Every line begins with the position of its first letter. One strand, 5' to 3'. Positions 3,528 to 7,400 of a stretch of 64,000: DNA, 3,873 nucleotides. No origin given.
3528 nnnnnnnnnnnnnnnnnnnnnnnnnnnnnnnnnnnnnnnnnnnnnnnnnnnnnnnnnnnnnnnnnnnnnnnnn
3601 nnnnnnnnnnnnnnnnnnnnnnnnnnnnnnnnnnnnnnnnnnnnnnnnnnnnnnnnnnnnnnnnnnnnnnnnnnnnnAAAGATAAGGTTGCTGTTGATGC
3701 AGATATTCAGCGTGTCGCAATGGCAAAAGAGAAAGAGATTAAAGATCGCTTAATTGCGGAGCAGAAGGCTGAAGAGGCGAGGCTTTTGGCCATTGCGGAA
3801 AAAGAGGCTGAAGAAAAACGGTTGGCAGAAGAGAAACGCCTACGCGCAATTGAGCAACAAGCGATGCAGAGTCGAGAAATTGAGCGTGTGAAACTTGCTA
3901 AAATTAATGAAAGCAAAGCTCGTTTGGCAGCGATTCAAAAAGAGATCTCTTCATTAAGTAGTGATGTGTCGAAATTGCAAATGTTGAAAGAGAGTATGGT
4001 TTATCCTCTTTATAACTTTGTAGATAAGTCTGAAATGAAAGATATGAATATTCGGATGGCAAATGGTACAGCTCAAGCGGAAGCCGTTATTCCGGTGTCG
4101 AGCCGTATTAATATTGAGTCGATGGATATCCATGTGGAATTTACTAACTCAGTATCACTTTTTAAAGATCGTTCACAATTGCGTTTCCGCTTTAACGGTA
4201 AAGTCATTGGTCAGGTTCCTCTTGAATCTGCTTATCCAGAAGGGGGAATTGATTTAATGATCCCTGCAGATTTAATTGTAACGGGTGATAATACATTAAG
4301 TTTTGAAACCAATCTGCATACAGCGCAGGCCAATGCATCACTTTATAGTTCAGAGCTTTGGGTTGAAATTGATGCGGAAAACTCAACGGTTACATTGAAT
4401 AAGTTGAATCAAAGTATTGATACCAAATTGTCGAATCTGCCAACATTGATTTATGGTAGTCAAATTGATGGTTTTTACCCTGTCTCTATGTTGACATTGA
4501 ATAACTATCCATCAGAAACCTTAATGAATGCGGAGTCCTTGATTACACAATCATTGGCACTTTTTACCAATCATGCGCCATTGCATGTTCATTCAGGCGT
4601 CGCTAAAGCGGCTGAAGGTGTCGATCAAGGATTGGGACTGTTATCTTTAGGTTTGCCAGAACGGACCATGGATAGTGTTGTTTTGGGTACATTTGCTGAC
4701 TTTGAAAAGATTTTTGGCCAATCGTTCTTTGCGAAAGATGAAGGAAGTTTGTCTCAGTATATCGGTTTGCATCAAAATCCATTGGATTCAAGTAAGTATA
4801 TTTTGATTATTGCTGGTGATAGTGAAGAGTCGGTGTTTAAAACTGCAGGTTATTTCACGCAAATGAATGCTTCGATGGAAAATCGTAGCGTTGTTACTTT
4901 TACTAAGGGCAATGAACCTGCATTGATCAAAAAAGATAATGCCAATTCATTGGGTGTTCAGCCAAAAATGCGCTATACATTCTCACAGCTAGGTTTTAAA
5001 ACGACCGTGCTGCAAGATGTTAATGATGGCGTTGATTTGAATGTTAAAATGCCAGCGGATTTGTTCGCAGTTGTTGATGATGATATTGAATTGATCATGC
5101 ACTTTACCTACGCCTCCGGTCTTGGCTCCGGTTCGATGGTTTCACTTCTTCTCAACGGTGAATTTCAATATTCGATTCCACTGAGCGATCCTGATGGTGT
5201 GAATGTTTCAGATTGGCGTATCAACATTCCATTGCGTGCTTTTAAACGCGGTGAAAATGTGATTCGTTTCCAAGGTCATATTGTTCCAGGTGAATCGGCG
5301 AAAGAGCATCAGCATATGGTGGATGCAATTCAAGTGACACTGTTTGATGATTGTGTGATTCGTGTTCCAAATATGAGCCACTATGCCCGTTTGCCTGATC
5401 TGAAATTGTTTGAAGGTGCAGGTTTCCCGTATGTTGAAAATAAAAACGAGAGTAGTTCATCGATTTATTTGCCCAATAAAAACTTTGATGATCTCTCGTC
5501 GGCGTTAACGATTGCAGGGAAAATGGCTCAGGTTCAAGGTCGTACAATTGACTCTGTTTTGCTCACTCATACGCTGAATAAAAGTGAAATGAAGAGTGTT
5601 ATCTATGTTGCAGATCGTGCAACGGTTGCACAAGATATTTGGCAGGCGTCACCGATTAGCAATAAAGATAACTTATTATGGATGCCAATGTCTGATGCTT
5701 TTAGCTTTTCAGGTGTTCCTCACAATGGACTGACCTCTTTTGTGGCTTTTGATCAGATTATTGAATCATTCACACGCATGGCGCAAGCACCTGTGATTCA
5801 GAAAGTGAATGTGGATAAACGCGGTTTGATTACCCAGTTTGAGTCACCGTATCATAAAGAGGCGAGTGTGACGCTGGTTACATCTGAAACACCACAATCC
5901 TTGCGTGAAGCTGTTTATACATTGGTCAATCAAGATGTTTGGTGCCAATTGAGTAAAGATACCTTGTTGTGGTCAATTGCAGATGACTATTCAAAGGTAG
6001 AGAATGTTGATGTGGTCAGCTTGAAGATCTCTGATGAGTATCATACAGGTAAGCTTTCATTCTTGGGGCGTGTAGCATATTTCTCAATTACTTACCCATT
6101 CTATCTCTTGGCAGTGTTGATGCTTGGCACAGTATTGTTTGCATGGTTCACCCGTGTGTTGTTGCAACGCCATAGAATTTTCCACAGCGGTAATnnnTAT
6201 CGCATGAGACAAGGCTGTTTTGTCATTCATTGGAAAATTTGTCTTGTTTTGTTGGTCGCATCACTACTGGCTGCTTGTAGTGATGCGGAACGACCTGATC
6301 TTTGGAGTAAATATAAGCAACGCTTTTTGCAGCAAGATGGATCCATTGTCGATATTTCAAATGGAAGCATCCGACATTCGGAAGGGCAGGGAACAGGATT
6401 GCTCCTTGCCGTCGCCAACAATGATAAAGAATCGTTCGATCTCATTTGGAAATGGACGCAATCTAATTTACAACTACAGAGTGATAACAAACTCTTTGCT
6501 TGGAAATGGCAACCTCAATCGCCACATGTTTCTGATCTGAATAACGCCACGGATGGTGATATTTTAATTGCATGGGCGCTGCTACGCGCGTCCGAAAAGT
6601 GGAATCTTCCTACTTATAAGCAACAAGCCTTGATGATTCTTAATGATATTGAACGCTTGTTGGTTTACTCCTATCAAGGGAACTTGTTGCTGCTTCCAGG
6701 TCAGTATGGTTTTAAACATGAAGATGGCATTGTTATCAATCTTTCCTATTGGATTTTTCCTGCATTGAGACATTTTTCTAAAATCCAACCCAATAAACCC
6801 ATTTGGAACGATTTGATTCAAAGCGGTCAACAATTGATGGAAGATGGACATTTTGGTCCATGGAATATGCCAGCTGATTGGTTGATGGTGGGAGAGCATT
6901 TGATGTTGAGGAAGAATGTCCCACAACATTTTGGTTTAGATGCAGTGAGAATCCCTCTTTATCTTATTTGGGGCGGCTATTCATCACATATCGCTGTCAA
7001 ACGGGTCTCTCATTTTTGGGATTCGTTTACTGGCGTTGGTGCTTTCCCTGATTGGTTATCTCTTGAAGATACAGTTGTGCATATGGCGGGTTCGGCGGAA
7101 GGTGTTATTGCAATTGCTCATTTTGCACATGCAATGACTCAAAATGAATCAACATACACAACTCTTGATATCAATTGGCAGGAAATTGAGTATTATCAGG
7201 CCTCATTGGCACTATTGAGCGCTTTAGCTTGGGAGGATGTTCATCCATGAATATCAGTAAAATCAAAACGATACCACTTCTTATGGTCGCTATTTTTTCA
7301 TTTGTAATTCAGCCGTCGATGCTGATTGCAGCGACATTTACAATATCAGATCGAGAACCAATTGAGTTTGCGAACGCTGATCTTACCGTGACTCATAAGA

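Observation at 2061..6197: BcsB carries a ~590-residue N-terminal coiled coil built from in-register 28-residue repeats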

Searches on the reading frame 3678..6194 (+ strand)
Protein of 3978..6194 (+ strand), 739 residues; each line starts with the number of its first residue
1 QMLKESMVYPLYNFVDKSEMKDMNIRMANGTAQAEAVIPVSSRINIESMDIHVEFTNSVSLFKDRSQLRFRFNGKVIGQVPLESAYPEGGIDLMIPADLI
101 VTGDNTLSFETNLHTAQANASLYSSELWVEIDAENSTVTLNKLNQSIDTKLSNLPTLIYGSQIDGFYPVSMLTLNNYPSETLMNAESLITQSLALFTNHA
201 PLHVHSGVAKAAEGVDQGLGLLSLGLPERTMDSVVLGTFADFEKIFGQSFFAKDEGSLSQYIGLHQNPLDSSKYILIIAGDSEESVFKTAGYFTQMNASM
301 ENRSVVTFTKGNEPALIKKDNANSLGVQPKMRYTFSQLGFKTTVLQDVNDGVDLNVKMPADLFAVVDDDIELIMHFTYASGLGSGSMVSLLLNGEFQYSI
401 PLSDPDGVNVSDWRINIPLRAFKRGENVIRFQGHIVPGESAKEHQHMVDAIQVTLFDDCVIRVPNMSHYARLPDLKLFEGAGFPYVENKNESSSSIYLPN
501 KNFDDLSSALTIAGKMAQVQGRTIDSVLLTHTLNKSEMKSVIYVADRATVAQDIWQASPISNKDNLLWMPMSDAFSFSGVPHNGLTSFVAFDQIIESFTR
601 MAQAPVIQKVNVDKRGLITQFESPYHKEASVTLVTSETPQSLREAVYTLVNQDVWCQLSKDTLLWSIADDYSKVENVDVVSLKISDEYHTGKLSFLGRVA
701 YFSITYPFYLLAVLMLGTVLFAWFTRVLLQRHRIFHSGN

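Call 9: find_homologous_proteins(query=window:3978-6194:+, max_evalue=0.00001)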
Query window:3978-6194:+ (739 aa): 10 proteins with E <= 0.00001 among 8000 candidates.
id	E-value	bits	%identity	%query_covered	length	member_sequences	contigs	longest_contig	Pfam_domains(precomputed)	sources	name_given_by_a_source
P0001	3.3e-227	774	48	99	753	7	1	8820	PF03170.20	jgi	-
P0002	9.9e-213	727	46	99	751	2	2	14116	PF03170.20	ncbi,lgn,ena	-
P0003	1.1e-209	717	46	99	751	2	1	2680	PF03170.20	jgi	-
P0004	2.4e-208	712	45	99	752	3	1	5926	PF03170.20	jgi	-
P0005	3.2e-168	580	39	95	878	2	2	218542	PF03170.20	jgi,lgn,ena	-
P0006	8.5e-165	568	40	94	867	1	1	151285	PF03170.20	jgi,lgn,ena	-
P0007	2.0e-164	567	41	99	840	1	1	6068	PF03170.20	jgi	-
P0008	5.1e-161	556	40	99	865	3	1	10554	PF03170.20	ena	-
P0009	3.1e-51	193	27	86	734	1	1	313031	PF03170.20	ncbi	ncbi:cellulose biosynthesis cyclic di-GMP-binding regulatory protein BcsB [Methylothermus subterrane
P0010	8.2e-21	92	22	64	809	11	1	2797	PF03170.20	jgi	jgi:hypothetical protein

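Call 49: search_solved_structures(query=A2, max_evalue=0.001)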
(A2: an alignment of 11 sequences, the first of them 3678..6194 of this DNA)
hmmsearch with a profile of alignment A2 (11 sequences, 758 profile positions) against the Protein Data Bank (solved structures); distinct sequences matched with E-value up to 0.001: 10.
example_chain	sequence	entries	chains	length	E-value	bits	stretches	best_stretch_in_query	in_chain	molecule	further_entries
7l2z_B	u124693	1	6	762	2.5e-37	131.4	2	286-750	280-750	Cyclic di-GMP-binding protein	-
9b8v_G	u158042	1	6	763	2.5e-37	131.4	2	286-750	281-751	Cellulose synthase operon protein B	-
7lby_B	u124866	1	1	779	2.8e-37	131.3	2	286-750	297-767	Cyclic di-GMP-binding protein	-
9b8i_C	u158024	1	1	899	5.9e-37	130.2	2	286-750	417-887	Cellulose synthase BcsB-BcsC fusion protein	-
9fmt_A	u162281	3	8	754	7.8e-37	129.8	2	286-750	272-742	Cyclic di-GMP-binding protein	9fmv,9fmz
6yg8_A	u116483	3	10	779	9.2e-37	129.6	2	286-750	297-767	Bacterial cellulose secretion regulator BcsB | Cyclic di-GMP-binding protein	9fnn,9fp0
4hg6_B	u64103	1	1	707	3.7e-24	87.9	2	31-202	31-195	Cellulose Synthase Subunit B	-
4p00_B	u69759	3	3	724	3.9e-24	87.8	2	31-202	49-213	Cellulose Synthase B subunit | Cellulose Synthase subunit B | Putative cellulose synthase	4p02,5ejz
5eiy_B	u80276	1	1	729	4e-24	87.7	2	31-202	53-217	Putative cellulose synthase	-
5ej1_B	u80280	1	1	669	9e-24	86.6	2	350-463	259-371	Putative cellulose synthase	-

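Call 59: predict_structure(alignment_id=A2)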
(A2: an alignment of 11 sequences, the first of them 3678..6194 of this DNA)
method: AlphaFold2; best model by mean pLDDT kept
length: 839 residues; sequences in the alignment: 11
mean_pLDDT: 74.3   pTM: 0.64
mean pLDDT of the five models: 74.3, 74.0, 72.3, 71.8, 66.6
residues with pLDDT >= 90: 175; 70-90: 385; 50-70: 153; < 50: 126
segments of 3 or more residues with pLDDT < 50: 1-15, 67-77, 86-103, 216-224, 414-424, 568-571, 588-591, 672-706, 786-794
pLDDT, mean of each block of 10 residues (from residue 1): 43 50 60 66 66 63 50 47 48 39 66 77 79 84 84 87 78 88 82 88 87 56 61 90 83 82 79 90 94 84 90 74 78 92 81 68 88 90 91 71 79 48 56 84 84 80 62 92 87 85 85 87 80 86 78 91 68 72 61 78 94 89 82 75 92 84 74 38 32 39 50 85 77 92 92 83 82 66 55 52 63 83 85 60
secondary structure, 60 per line:
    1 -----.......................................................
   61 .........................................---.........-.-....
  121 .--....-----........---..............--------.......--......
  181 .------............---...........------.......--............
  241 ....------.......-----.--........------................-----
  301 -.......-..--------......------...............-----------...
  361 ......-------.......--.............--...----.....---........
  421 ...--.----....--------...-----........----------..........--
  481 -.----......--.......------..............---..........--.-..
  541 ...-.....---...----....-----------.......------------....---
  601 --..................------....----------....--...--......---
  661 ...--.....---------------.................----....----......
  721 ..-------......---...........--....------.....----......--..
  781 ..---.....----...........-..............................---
elements in order (helices of 4 or more, strands of 3 or more residues): H6-101 E105-110 E124-127 E133-140 E144-157 E166-172 E175-181 E188-196 E203-213 H220-226 E229-244 H251-257 E266-273 H280-295 E302-308 H320-323 E332-338 H339-346 E358-366 E374-380 H383-395 E405-409 H413-423 E431-434 E443-445 E451-458 E469-478 E487-492 E495-501 E508-518 E525-534 H539-543 H545-549 E553-555 E560-563 H575-581 E594-597 H603-620 E627-630 E641-644 H652-657 E661-663 E666-670 H686-702 E707-710 E715-722 E730-735 H739-749 H752-755 E762-766 H771-776 E779-782 H786-790 H795-805 H807-836

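Call 62: fold_search(model_id=the predicted structure, library=pdb)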
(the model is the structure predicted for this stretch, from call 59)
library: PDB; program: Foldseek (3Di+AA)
matches with E <= 10: 1580; with E <= 0.001: 168
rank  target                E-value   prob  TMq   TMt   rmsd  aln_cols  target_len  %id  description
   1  7l2z_E                1.1e-39  1.00  0.50  0.62   8.0       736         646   15  Bacterial cellulose synthase BcsB hexamer (released 2021-03-24)
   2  9fmt_F                1.7e-39  1.00  0.51  0.61   9.0       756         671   16  Cryo-EM structure of the BcsB hexameric crown from the E. coli cellulose secretion macrocomplex (released 2024-10-16)
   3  9fmt_B                3.1e-39  1.00  0.48  0.59   9.4       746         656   16  Cryo-EM structure of the BcsB hexameric crown from the E. coli cellulose secretion macrocomplex (released 2024-10-16)
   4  9fmt_E                3.2e-39  1.00  0.49  0.63   8.2       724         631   15  Cryo-EM structure of the BcsB hexameric crown from the E. coli cellulose secretion macrocomplex (released 2024-10-16)
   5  9fmt_D                3.2e-39  1.00  0.49  0.61   8.3       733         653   16  Cryo-EM structure of the BcsB hexameric crown from the E. coli cellulose secretion macrocomplex (released 2024-10-16)
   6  9fmt_A                4.8e-39  1.00  0.50  0.61   8.7       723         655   15  Cryo-EM structure of the BcsB hexameric crown from the E. coli cellulose secretion macrocomplex (released 2024-10-16)
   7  9b8i                  7.1e-39  1.00  0.50  0.57  10.6       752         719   16  Cryo-EM structure of the E. coli cellulose synthase BcsB-BcsC fusion protein (released 2025-02-19)
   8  7l2z_D                3.8e-38  1.00  0.50  0.62   8.7       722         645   16  Bacterial cellulose synthase BcsB hexamer (released 2021-03-24)
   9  6yg8_A                7.9e-38  1.00  0.49  0.61   8.5       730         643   15  Cryo-EM structure of a BcsB pentamer in the context of an assembled Bcs macrocomplex (released 2021-02-24)
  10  6yg8_D                2.0e-37  1.00  0.50  0.63   7.9       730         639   14  Cryo-EM structure of a BcsB pentamer in the context of an assembled Bcs macrocomplex (released 2021-02-24)
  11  6yg8_B                4.2e-37  1.00  0.50  0.63   8.0       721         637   15  Cryo-EM structure of a BcsB pentamer in the context of an assembled Bcs macrocomplex (released 2021-02-24)
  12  7l2z_C                5.0e-37  1.00  0.49  0.61   8.6       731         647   15  Bacterial cellulose synthase BcsB hexamer (released 2021-03-24)
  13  9b8v_G                6.6e-37  1.00  0.44  0.53  13.0       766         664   16  AlphaFold2 informed cryo-EM model of the E. coli cellulose synthase BcsAG3B6 complex (released 2025-02-19)
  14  9fmt_C                9.3e-37  1.00  0.45  0.59   9.1       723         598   16  Cryo-EM structure of the BcsB hexameric crown from the E. coli cellulose secretion macrocomplex (released 2024-10-16)
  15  7l2z_F                1.6e-36  1.00  0.51  0.61   8.6       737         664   16  Bacterial cellulose synthase BcsB hexamer (released 2021-03-24)
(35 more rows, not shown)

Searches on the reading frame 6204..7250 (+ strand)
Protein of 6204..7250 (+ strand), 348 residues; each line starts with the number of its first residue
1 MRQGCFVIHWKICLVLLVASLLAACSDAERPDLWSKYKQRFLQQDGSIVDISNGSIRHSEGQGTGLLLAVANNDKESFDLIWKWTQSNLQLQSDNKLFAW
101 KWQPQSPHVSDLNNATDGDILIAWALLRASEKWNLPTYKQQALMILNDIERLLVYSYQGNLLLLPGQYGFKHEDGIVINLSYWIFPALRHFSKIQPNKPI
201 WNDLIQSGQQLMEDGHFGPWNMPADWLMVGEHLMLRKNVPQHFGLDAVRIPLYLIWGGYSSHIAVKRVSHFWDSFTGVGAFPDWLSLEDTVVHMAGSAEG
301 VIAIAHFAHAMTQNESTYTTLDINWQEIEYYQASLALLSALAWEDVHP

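Call 5: search_protein_families(library=pfam, proteins=[window:6204-7250:+], max_evalue=0.01)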
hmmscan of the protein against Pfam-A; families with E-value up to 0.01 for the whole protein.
window:6204-7250:+ (348 aa): 1 family
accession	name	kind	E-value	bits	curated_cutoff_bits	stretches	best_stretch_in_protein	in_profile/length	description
PF01270.23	Glyco_hydro_8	-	1.1e-51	176.3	24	1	15-342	10-338/341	Glycosyl hydrolases family 8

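Call 6: search_protein_families(library=ncbifam, proteins=[window:6204-7250:+], max_evalue=0.01)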
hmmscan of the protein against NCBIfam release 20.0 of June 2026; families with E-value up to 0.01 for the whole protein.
window:6204-7250:+ (348 aa): 1 family
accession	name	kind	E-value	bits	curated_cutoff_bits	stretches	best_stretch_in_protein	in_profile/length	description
NF008305.0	PRK11097.1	equivalog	3.1e-44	151.3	299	1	14-343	11-353/378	cellulose synthase complex periplasmic endoglucanase BcsZ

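Call 33: find_encoding_contigs(protein=window:6204-7250:+, flank=6000, max_places=6)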
Protein window:6204-7250:+ (348 aa): no gene with exactly this product is on record in the collection.
